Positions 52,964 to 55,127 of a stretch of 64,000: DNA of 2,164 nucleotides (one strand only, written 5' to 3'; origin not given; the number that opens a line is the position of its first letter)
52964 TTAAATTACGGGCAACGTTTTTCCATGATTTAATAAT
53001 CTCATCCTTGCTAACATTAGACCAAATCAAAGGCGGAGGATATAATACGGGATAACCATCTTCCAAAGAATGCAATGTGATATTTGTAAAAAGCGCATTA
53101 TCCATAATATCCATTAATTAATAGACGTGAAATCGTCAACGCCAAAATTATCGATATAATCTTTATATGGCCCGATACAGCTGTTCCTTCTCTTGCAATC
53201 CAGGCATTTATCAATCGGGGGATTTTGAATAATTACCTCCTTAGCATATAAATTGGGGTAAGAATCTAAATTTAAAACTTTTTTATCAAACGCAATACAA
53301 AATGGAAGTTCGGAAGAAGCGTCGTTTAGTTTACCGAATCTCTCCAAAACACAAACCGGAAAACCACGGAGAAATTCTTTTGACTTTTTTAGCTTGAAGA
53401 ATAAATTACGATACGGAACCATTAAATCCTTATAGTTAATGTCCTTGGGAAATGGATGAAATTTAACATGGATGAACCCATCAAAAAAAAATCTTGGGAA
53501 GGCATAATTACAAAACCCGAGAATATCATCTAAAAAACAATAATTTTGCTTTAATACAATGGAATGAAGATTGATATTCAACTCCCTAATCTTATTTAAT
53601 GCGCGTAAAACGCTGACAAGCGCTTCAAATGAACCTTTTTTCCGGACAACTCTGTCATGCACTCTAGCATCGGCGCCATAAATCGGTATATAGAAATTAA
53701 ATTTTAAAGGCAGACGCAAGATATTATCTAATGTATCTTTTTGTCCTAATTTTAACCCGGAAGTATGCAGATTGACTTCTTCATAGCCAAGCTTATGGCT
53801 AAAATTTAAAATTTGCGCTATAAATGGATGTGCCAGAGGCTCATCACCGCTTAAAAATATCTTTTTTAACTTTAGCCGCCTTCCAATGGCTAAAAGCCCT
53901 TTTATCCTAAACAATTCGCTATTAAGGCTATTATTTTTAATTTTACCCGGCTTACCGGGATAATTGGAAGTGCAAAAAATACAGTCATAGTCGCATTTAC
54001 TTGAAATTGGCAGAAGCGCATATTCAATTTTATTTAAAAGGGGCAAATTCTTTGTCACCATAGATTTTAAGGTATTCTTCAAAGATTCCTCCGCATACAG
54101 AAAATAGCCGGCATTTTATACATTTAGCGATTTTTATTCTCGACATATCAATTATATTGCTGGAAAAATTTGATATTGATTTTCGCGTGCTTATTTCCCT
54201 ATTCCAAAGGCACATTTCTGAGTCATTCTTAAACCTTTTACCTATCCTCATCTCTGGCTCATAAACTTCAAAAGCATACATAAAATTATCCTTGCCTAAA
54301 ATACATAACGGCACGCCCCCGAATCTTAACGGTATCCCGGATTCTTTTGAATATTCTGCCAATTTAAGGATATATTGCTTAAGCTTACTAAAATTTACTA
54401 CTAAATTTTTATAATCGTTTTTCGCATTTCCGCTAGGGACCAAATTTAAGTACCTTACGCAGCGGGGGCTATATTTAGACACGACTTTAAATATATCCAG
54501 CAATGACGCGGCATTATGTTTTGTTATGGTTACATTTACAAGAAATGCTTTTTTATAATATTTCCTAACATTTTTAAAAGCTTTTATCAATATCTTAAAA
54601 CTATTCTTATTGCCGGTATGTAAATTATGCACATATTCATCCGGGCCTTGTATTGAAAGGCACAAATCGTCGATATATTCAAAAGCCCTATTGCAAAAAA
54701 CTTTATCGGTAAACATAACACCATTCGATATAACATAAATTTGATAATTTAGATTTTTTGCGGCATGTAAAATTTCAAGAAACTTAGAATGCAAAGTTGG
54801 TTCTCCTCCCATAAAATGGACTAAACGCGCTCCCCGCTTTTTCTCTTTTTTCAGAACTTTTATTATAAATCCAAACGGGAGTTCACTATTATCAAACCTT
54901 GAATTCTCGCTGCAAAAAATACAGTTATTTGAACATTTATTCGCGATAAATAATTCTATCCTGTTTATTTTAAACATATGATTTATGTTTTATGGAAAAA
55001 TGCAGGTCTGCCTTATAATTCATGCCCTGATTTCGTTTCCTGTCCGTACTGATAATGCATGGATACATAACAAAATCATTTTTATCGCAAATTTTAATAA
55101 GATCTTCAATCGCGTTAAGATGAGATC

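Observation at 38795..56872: Eleven-plus paralogs of an uncharacterised ~300-aa twitch-type rSAM family with a SLHG..HD..T box and a conserved 4-Cys tail; includes a tandem gene fusion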

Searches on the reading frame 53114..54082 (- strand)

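Call 4: search_protein_families(library=pfam, proteins=[window:53114-54082:-], max_evalue=0.01)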
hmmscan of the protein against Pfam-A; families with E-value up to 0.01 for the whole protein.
window:53114-54082:- (322 aa): 1 family
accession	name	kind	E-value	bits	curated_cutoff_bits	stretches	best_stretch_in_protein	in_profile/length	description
PF04055.27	Radical_SAM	-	9.1e-12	45.9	29.5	1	25-165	2-139/166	Radical SAM superfamily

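Call 5: search_protein_families(library=ncbifam, proteins=[window:53114-54082:-], max_evalue=0.01)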
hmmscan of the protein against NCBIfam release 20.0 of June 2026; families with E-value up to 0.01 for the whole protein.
window:53114-54082:- (322 aa): 21 families
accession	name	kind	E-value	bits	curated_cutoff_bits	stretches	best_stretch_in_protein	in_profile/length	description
NF038332.1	rSAM_rare_HxsC4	exception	3.8e-18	65.7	500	1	26-190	20-180/335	radical SAM protein HxsC4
TIGR03977.1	rSAM_pair_HxsC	equivalog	3.3e-17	62.3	267.9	1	24-235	29-233/292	His-Xaa-Ser system radical SAM maturase HxsC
TIGR04317.1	W_rSAM_matur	equivalog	6.8e-10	38.6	380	1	21-168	5-142/349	tungsten cofactor oxidoreductase radical SAM maturase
NF045646.2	rSAM_Se_TrsS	equivalog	3.7e-07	29.1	490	1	22-164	88-224/441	radical SAM (seleno)protein TrsS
TIGR04251.1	SCM_rSAM_ScmF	equivalog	4.4e-07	29.6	400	1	27-164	11-143/353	SynChlorMet cassette radical SAM/SPASM protein ScmF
TIGR02109.1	PQQ_syn_pqqE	equivalog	9.4e-07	28.1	381.35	1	23-191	10-169/358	pyrroloquinoline quinone biosynthesis protein PqqE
TIGR02668.1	moaA_archaeal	equivalog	1.2e-06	27.8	325.25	1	25-114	15-99/303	GTP 3',8-cyclase MoaA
TIGR04051.1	rSAM_NirJ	equivalog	1.9e-06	27.1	515.45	1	68-192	45-164/354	heme d1 biosynthesis radical SAM protein NirJ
NF001199.0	PRK00164.2-1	equivalog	2.2e-06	27.1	231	1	24-115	16-102/308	GTP 3',8-cyclase MoaA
NF045702.1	rSAM_GDGT_ether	equivalog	7.4e-06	24.9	450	1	22-177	88-239/486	tetraether lipid synthase Tes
TIGR03962.1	mycofact_rSAM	equivalog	2.3e-05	23.7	265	1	27-188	19-170/339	mycofactocin radical SAM maturase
TIGR02666.1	moaA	equivalog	2.5e-05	23.4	284.05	1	20-178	10-166/336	GTP 3',8-cyclase MoaA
NF038283.1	viperin_w_prok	equivalog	3.6e-05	23.1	180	1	27-120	9-102/281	viperin family antiviral radical SAM protein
TIGR04053.2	TIGR04053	equivalog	7.5e-05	22.1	395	1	74-188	59-170/366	TIGR04053 family radical SAM/SPASM domain-containing protein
TIGR04054.1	rSAM_NirJ1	equivalog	0.00011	20.9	650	1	26-192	42-198/387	putative heme d1 biosynthesis radical SAM protein NirJ1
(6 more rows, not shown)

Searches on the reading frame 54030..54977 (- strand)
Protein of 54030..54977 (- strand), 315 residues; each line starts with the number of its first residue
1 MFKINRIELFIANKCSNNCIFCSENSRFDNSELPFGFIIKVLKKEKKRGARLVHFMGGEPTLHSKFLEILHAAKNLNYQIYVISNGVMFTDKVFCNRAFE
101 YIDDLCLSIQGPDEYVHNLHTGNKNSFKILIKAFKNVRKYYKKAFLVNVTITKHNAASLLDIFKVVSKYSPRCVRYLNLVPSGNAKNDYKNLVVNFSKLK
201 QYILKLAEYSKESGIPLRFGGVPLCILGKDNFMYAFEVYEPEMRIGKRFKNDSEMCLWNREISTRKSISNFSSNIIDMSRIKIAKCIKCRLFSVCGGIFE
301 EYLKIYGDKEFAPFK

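Call 4: search_protein_families(library=pfam, proteins=[window:54030-54977:-], max_evalue=0.01)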
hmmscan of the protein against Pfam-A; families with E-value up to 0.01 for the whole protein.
window:54030-54977:- (315 aa): 1 family
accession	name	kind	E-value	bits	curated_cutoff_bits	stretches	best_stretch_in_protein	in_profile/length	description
PF04055.27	Radical_SAM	-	1.4e-19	71.3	29.5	1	11-163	3-163/166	Radical SAM superfamily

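Call 5: search_protein_families(library=ncbifam, proteins=[window:54030-54977:-], max_evalue=0.01)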
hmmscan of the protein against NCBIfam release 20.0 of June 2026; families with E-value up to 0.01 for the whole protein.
window:54030-54977:- (315 aa): 51 families (the best 25 are shown)
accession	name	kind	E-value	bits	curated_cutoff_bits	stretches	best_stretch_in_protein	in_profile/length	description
TIGR03977.1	rSAM_pair_HxsC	equivalog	6.2e-25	87.7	267.9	1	8-234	28-260/292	His-Xaa-Ser system radical SAM maturase HxsC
NF038332.1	rSAM_rare_HxsC4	exception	1.5e-24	86.8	500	1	5-313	14-334/335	radical SAM protein HxsC4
NF050035.1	rSAM_WgK_link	exception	1.7e-18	66.8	650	1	7-224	11-227/367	radical SAM/SPASM peptide maturase WgkB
TIGR04317.1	W_rSAM_matur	equivalog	1.8e-17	63.5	380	1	6-190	5-195/349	tungsten cofactor oxidoreductase radical SAM maturase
NF038283.1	viperin_w_prok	equivalog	4.8e-16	58.7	180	1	7-206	4-213/281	viperin family antiviral radical SAM protein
TIGR04545.1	rSAM_ahbD_hemeb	equivalog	2e-15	57.1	500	1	11-218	6-213/339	heme b synthase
TIGR02109.1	PQQ_syn_pqqE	equivalog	8.9e-15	54.5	381.35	1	11-174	13-177/358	pyrroloquinoline quinone biosynthesis protein PqqE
TIGR02668.1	moaA_archaeal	equivalog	2.2e-14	53.1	325.25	1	4-211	9-218/303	GTP 3',8-cyclase MoaA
TIGR04403.1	rSAM_skfB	equivalog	7.5e-14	51.3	300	1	9-207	108-305/402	sporulation killing factor system radical SAM maturase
TIGR03961.1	rSAM_PTO1314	hypoth_equivalog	1.8e-13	50.5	306.05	1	14-168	32-180/332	PTO1314 family radical SAM protein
NF001199.0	PRK00164.2-1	equivalog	2.1e-13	50.1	231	1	4-209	11-219/308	GTP 3',8-cyclase MoaA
TIGR03962.1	mycofact_rSAM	equivalog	7.2e-13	48.4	265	1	12-195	19-201/339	mycofactocin radical SAM maturase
TIGR04251.1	SCM_rSAM_ScmF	equivalog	2.4e-12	46.9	400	1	4-190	3-193/353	SynChlorMet cassette radical SAM/SPASM protein ScmF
TIGR04055.1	rSAM_NirJ2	equivalog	2.1e-11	44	500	1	12-217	7-211/326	putative heme d1 biosynthesis radical SAM protein NirJ2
NF045574.1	sacti_mat_StsB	exception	2.5e-11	43.1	625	1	10-189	101-279/466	StsB family radical SAM/SPASM domain sactipeptide maturase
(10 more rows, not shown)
